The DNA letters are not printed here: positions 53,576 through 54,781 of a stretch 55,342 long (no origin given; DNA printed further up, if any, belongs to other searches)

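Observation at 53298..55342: Acyl-thioester toolkit (LuxC-like reductase, LpxD-like acyltransferase, MCE-like VOC protein) embedded with a UDP-HexNAc dehydrogenase in a Gram-positive glycan locus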

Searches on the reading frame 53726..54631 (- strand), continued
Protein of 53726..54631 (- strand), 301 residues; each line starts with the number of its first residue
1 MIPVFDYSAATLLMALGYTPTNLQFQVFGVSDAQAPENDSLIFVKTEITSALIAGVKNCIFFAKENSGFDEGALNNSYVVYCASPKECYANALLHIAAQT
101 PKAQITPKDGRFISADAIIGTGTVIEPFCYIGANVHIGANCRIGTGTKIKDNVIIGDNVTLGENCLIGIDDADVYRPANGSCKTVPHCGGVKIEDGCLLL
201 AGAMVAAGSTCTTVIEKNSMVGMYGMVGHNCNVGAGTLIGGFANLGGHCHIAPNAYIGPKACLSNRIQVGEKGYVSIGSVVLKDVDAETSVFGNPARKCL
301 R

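Call 35: find_homologous_proteins(query=L001:568-1650:+, max_evalue=1e-20)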
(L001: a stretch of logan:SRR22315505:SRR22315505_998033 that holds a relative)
Query L001:568-1650:+ (361 aa): 8000 proteins with E <= 1e-20 among 8000 candidates; the best 120 are listed.
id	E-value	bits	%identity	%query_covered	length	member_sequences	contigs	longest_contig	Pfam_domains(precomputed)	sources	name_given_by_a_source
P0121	7.1e-244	826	100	100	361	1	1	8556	PF04443.18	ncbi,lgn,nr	ncbi:MAG: acyl-protein synthetase [Oscillospiraceae bacterium]|nr:acyl-protein synthetase [Oscillosp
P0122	5.0e-167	573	70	100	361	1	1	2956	PF04443.18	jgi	jgi:hypothetical protein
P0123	1.3e-165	569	68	100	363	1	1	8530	PF04443.18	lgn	-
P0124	2.6e-165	568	68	100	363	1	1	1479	PF04443.18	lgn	-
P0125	2.7e-163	561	66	100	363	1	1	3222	PF04443.18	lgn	-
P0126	6.3e-163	560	67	100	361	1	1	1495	PF04443.18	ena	-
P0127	2.6e-162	558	67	100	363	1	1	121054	PF04443.18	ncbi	-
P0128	1.0e-159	549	67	100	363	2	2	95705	PF04443.18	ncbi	-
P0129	1.5e-157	542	66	100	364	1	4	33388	PF04443.18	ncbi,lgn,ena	-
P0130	4.1e-157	541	64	100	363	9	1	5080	PF04443.18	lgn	-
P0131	5.8e-157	540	64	100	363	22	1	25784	PF04443.18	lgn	-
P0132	1.3e-156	539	65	100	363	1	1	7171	PF04443.18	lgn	-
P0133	1.4e-155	536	65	100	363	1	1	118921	PF04443.18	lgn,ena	-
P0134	2.6e-155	535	63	100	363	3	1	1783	PF04443.18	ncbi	-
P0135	6.8e-154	530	64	99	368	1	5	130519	PF04443.18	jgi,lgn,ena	-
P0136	1.4e-153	529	63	100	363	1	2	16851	PF04443.18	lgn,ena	-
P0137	4.2e-153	528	65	99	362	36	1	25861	PF04443.18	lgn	-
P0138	6.5e-153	527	63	100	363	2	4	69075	PF04443.18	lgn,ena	-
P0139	1.7e-152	526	64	99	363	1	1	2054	PF04443.18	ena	-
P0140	5.3e-152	524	62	99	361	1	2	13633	PF04443.18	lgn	-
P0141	9.3e-152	523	65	100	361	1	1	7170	PF04443.18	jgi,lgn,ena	-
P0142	3.1e-151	522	62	99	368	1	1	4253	PF04443.18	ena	-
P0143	3.8e-151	521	64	100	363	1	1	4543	PF04443.18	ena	-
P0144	1.6e-150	519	62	99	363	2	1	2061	PF04443.18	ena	-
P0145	1.1e-149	516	62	99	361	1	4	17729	PF04443.18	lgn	-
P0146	2.0e-148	512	64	100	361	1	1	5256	PF04443.18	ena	-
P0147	3.2e-148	512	62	99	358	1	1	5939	PF04443.18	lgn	-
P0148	3.3e-148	512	62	100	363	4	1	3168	PF04443.18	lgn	-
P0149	7.3e-148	510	61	100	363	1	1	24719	PF04443.18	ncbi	-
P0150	3.9e-147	508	61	100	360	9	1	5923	PF04443.18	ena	-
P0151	1.3e-146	506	61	99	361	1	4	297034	PF04443.18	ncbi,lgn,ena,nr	ncbi:MAG: acyl-protein synthetase [Oscillospiraceae bacterium]|nr:acyl-protein synthetase [Oscillosp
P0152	1.8e-146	506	63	99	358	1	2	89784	PF04443.18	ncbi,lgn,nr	ncbi:MAG: acyl-protein synthetase [Eubacterium sp.]|nr:acyl-protein synthetase [Eubacterium sp.]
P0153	8.1e-146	504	58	100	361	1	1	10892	PF04443.18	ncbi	-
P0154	1.1e-145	503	61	99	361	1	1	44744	PF04443.18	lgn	-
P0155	4.6e-145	501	59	99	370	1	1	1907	PF04443.18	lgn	-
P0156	1.7e-144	499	60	99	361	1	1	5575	PF04443.18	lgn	-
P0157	1.7e-144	499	59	99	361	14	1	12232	PF04443.18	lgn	-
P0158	3.2e-144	498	58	99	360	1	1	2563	PF04443.18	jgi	-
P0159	3.3e-144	498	61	99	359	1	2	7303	PF04443.18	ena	-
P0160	4.1e-144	498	59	99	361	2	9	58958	PF04443.18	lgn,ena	-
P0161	5.5e-144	498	61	99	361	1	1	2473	PF04443.18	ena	-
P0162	9.1e-144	497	60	99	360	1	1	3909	PF04443.18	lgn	-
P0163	1.0e-143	497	59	99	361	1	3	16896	PF04443.18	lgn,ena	-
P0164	1.2e-143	497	59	99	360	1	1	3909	PF04443.18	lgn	-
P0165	3.1e-143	495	59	99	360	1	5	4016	PF04443.18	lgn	-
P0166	3.4e-143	495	59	99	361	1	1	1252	PF04443.18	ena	-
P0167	3.4e-143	495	59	99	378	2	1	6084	PF04443.18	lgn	-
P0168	6.2e-143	494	60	99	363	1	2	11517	PF04443.18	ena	-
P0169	9.7e-143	494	59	99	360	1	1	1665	PF04443.18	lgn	-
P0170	1.1e-142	493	58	99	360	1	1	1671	PF04443.18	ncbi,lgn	-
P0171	1.3e-142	493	59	99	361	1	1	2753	PF04443.18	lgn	-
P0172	2.0e-142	493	60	98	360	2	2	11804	PF04443.18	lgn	-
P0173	2.3e-142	492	58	99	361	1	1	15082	PF04443.18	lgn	-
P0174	2.4e-142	492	59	99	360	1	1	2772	PF04443.18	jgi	jgi:phenylacetate-coenzyme A ligase PaaK-like adenylate-forming protein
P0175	3.0e-142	492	58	99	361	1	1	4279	PF04443.18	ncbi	-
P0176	3.1e-142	492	59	98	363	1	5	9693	PF04443.18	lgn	-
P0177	4.4e-142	491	57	99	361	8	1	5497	PF04443.18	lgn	-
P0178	6.3e-142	491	58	99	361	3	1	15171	PF04443.18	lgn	-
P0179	7.2e-142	491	58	99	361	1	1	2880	PF04443.18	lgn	-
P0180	8.3e-142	490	58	99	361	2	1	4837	PF04443.18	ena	-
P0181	1.1e-141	490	58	100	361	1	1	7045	PF04443.18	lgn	-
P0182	1.6e-141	490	57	99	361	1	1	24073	PF04443.18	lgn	-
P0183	1.7e-141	490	59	98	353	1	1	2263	PF04443.18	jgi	-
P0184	1.7e-141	489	58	99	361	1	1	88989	PF04443.18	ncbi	-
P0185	1.9e-141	489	58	99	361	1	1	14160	PF04443.18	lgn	-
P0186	2.2e-141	489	60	97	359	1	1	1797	PF04443.18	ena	-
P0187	3.2e-141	489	57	99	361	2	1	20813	PF04443.18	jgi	-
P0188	3.7e-141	488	61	97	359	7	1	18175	PF04443.18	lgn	-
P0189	3.9e-141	488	58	99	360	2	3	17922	PF04443.18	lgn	-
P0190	4.0e-141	488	58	99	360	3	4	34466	PF04443.18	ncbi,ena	-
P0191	5.0e-141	488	58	99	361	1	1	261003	PF04443.18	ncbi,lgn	-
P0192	5.6e-141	488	57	99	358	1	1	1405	PF04443.18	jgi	jgi:phenylacetate-coenzyme A ligase PaaK-like adenylate-forming protein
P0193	7.2e-141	487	58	99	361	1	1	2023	PF04443.18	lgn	-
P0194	1.1e-140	487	57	98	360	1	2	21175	PF04443.18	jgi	jgi:phenylacetate-coenzyme A ligase PaaK-like adenylate-forming protein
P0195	1.2e-140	487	58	99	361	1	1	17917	PF04443.18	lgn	-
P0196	1.5e-140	486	59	99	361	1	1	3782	PF04443.18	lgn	-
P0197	2.0e-140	486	59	99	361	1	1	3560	PF04443.18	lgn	-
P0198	2.4e-140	486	58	99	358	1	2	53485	PF04443.18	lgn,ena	-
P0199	2.7e-140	485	58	99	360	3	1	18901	PF04443.18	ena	-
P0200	2.8e-140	485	60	97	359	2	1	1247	PF04443.18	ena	-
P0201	2.8e-140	485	57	99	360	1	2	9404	PF04443.18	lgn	-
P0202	2.8e-140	485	57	99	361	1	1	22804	PF04443.18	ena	-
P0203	3.0e-140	485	59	100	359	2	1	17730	PF04443.18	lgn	-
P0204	3.1e-140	485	58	99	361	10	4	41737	PF04443.18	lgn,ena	-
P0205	3.1e-140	485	59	99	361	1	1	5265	PF04443.18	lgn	-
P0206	3.6e-140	485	58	100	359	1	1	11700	PF04443.18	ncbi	-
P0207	3.7e-140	485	57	99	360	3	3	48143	PF04443.18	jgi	jgi:phenylacetate-coenzyme A ligase PaaK-like adenylate-forming protein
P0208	4.2e-140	485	57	99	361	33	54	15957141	PF04443.18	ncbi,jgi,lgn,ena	jgi:phenylacetate-coenzyme A ligase PaaK-like adenylate-forming protein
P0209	4.8e-140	485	57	99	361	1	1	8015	PF04443.18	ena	-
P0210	7.7e-140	484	57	97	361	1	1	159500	PF04443.18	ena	-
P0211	9.5e-140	484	57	98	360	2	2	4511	PF04443.18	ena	-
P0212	1.1e-139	484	57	99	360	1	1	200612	PF04443.18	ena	-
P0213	1.4e-139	483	58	99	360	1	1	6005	PF04443.18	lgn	-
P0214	1.4e-139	483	58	99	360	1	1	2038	PF04443.18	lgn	-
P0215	1.4e-139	483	59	99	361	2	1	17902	PF04443.18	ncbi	-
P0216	1.4e-139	483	58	99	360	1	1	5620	PF04443.18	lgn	-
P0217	1.6e-139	483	58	99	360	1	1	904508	PF04443.18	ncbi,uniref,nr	ncbi:acyl-protein synthetase [Pseudoduganella sp. FT93W]|uniref:Acyl-protein synthetase n=1 Tax=Duga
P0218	1.9e-139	483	59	99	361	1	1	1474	PF04443.18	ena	-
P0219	1.9e-139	483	57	98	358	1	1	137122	PF04443.18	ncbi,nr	ncbi:MAG: acyl-protein synthetase [Peptococcaceae bacterium]|nr:acyl-protein synthetase [Peptococcac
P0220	2.0e-139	483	58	98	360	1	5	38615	PF04443.18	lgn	-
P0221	2.3e-139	482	58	98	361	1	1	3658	PF04443.18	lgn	-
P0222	2.6e-139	482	57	99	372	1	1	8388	PF04443.18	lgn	-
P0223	2.9e-139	482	57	99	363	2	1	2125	PF04443.18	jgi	jgi:phenylacetate-coenzyme A ligase PaaK-like adenylate-forming protein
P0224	2.9e-139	482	58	99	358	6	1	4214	PF04443.18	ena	-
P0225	3.1e-139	482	57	100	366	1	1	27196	PF04443.18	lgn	-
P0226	3.4e-139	482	58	99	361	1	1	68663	PF04443.18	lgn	-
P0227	3.7e-139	482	58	97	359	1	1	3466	PF04443.18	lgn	-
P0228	3.9e-139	482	59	98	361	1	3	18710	PF04443.18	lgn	-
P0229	4.1e-139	482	57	100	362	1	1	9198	PF04443.18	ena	-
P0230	4.2e-139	482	58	99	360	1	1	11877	PF04443.18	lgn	-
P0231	5.1e-139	481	57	100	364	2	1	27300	PF04443.18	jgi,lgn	-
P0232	6.1e-139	481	59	100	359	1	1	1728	PF04443.18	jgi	jgi:phenylacetate-coenzyme A ligase PaaK-like adenylate-forming protein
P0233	6.6e-139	481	58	100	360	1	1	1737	PF04443.18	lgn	-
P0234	7.1e-139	481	58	99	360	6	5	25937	PF04443.18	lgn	-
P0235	7.2e-139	481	60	97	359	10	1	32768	PF04443.18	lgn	-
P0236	7.3e-139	481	57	98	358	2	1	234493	PF04443.18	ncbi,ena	-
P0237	9.5e-139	480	59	99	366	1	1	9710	PF04443.18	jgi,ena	-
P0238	9.7e-139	480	57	99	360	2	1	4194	PF04443.18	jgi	-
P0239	1.0e-138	480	57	100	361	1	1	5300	PF04443.18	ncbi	-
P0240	1.0e-138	480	58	98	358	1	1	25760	PF04443.18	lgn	-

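Call 36: find_encoding_contigs(protein=P0121, flank=10000, max_places=5)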
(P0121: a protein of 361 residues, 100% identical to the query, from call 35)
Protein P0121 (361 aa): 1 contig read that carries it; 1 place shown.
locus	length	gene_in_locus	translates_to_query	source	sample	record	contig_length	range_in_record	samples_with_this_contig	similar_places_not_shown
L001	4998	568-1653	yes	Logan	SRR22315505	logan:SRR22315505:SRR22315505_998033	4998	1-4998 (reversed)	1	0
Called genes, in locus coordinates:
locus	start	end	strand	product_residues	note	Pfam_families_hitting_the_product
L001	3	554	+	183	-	?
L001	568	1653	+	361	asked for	PF04443:LuxE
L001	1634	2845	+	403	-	PF05893:LuxC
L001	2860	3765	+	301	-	PF25084:LbH_EIF2B (weak), PF14602:Hexapep_2 (faint), PF25087:GMPPB_C (weak), PF00132:Hexapep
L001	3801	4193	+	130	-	PF00903:Glyoxalase (weak), PF13468:Glyoxalase_3 (weak), PF13669:Glyoxalase_4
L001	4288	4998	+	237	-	?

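Call 40: find_encoding_contigs(protein=P0127, flank=10000, max_places=2)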
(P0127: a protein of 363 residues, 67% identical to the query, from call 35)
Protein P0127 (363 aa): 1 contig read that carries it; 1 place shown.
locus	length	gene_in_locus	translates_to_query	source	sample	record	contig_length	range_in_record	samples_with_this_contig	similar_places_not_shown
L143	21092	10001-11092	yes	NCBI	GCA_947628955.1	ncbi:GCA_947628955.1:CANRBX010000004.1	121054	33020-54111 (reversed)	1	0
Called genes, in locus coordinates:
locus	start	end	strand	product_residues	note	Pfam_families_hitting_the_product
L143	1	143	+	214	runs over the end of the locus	PF17836:PglD_N, PF00132:Hexapep (faint), PF25087:GMPPB_C (faint), PF25084:LbH_EIF2B (weak)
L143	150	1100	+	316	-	PF00698:Acyl_transf_1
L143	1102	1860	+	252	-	PF00106:adh_short, PF08659:KR, PF13561:adh_short_C2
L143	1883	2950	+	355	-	PF00195:Chal_sti_synt_N (weak), PF08392:FAE1_CUT1_RppA, PF08545:ACP_syn_III, PF08541:ACP_syn_III_C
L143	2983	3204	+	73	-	PF00550:PP-binding (weak)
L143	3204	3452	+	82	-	-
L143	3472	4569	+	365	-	PF08545:ACP_syn_III, PF08541:ACP_syn_III_C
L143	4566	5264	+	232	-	PF00753:Lactamase_B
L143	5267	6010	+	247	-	PF00106:adh_short, PF08659:KR, PF13561:adh_short_C2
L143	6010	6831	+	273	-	PF00456:Transketolase_N, PF13292:DXP_synthase_N (faint), PF00676:E1_dh (weak)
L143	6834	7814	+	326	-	PF02779:Transket_pyr, PF02780:Transketolase_C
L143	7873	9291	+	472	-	PF00501:AMP-binding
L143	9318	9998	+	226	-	PF00583:Acetyltransf_1, PF13673:Acetyltransf_10 (weak)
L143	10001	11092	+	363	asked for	PF04443:LuxE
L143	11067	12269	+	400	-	PF05893:LuxC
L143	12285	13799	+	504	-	PF00483:NTP_transferase (faint), PF12804:NTP_transf_3, PF01636:APH (weak)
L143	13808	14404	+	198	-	PF01380:SIS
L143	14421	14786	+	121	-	-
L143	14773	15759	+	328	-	-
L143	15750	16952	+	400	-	PF04932:Wzy_C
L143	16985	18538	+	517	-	PF01943:Polysacc_synt (weak)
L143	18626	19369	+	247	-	PF00535:Glycos_transf_2, PF10111:Glyco_tranf_2_2 (weak), PF13641:Glyco_tranf_2_3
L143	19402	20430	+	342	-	PF01370:Epimerase, PF04321:RmlD_sub_bind (weak), PF16363:GDP_Man_Dehyd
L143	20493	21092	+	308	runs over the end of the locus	PF01370:Epimerase, PF04321:RmlD_sub_bind, PF16363:GDP_Man_Dehyd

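Call 41: find_encoding_contigs(protein=P0123, flank=10000, max_places=2)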
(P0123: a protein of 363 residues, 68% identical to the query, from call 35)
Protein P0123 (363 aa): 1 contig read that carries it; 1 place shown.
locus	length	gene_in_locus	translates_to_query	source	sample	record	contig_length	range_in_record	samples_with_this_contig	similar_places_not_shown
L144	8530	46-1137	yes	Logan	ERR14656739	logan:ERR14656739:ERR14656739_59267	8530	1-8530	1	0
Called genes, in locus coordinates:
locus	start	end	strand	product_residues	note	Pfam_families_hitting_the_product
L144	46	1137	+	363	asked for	PF04443:LuxE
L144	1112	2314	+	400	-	PF05893:LuxC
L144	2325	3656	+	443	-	PF04932:Wzy_C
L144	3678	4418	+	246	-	PF00535:Glycos_transf_2, PF10111:Glyco_tranf_2_2 (weak), PF13641:Glyco_tranf_2_3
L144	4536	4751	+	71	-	PF01757:Acyl_transf_3 (weak)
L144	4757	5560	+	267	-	PF01757:Acyl_transf_3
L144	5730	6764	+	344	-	PF01370:Epimerase, PF04321:RmlD_sub_bind (weak), PF16363:GDP_Man_Dehyd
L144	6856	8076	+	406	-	PF01041:DegT_DnrJ_EryC1, PF01212:Beta_elim_lyase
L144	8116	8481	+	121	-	PF14667:Polysacc_synt_C, PF07883:Cupin_2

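Call 46: search_solved_structures(query=A2, max_evalue=0.00001, show_alignments=2)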
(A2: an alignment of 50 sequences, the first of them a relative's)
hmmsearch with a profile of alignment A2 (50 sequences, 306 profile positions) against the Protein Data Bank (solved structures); distinct sequences matched with E-value up to 0.00001: 200 (the best 60 are shown).
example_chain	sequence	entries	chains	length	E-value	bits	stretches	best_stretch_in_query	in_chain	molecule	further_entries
4e75_A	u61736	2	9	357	4.6e-85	288.6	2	120-286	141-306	UDP-3-O-acylglucosamine N-acyltransferase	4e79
3eh0_A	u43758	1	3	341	2.3e-83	283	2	120-296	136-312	UDP-3-O-[3-hydroxymyristoyl] glucosamine N-acyltransferase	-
2iu8_A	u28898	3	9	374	6.6e-83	281.5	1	3-304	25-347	UDP-3-O-[3-HYDROXYMYRISTOYL] GLUCOSAMINE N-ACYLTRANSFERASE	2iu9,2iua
4ihg_A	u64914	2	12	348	1e-82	280.9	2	120-296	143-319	UDP-3-O-(3-hydroxymyristoyl)glucosamine N-acyltransferase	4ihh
6p83_A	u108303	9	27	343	1.7e-82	280.2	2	117-296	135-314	UDP-3-O-(3-hydroxymyristoyl)glucosamine N-acyltransferase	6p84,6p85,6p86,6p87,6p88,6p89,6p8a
4ihf_A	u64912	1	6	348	2.8e-80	272.9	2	120-296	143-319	UDP-3-O-(3-hydroxymyristoyl)glucosamine N-acyltransferase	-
3pmo_A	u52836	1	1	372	8.7e-79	268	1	3-300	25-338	UDP-3-O-[3-hydroxymyristoyl] glucosamine N-acyltransferase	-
6ued_A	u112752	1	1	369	2.5e-78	266.5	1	4-300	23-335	UDP-3-O-acylglucosamine N-acyltransferase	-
6uec_A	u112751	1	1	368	2.6e-78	266.4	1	4-300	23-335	UDP-3-O-acylglucosamine N-acyltransferase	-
7oj6_A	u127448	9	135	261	3.8e-36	127.9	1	101-295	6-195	Acyl-[acyl-carrier-protein]-UDP-N-acetylglucosamine O-acyltransferase | Acyl-[acyl-carrier-protein]--UDP-N-acetylglucosamine O-acyltransferase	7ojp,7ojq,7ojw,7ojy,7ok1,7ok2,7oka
3t57_A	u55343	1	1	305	5.3e-36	127.5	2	148-292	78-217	UDP-N-acetylglucosamine O-acyltransferase domain-containing protein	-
5dem_A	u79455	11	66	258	5.4e-36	127.4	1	102-295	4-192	Acyl-[acyl-carrier-protein]--UDP-N-acetylglucosamine O-acyltransferase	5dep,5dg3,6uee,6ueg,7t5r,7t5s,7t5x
6oss_A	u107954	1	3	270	5.6e-36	127.4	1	98-294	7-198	Acyl-[acyl-carrier-protein]--UDP-N-acetylglucosamine O-acyltransferase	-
4eqy_A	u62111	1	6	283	1.2e-34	123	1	98-294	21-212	Acyl-[acyl-carrier-protein]--UDP-N-acetylglucosamine O-acyltransferase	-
5jxx_A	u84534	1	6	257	1e-32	116.7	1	101-295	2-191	Acyl-[acyl-carrier-protein]--UDP-N-acetylglucosamine O-acyltransferase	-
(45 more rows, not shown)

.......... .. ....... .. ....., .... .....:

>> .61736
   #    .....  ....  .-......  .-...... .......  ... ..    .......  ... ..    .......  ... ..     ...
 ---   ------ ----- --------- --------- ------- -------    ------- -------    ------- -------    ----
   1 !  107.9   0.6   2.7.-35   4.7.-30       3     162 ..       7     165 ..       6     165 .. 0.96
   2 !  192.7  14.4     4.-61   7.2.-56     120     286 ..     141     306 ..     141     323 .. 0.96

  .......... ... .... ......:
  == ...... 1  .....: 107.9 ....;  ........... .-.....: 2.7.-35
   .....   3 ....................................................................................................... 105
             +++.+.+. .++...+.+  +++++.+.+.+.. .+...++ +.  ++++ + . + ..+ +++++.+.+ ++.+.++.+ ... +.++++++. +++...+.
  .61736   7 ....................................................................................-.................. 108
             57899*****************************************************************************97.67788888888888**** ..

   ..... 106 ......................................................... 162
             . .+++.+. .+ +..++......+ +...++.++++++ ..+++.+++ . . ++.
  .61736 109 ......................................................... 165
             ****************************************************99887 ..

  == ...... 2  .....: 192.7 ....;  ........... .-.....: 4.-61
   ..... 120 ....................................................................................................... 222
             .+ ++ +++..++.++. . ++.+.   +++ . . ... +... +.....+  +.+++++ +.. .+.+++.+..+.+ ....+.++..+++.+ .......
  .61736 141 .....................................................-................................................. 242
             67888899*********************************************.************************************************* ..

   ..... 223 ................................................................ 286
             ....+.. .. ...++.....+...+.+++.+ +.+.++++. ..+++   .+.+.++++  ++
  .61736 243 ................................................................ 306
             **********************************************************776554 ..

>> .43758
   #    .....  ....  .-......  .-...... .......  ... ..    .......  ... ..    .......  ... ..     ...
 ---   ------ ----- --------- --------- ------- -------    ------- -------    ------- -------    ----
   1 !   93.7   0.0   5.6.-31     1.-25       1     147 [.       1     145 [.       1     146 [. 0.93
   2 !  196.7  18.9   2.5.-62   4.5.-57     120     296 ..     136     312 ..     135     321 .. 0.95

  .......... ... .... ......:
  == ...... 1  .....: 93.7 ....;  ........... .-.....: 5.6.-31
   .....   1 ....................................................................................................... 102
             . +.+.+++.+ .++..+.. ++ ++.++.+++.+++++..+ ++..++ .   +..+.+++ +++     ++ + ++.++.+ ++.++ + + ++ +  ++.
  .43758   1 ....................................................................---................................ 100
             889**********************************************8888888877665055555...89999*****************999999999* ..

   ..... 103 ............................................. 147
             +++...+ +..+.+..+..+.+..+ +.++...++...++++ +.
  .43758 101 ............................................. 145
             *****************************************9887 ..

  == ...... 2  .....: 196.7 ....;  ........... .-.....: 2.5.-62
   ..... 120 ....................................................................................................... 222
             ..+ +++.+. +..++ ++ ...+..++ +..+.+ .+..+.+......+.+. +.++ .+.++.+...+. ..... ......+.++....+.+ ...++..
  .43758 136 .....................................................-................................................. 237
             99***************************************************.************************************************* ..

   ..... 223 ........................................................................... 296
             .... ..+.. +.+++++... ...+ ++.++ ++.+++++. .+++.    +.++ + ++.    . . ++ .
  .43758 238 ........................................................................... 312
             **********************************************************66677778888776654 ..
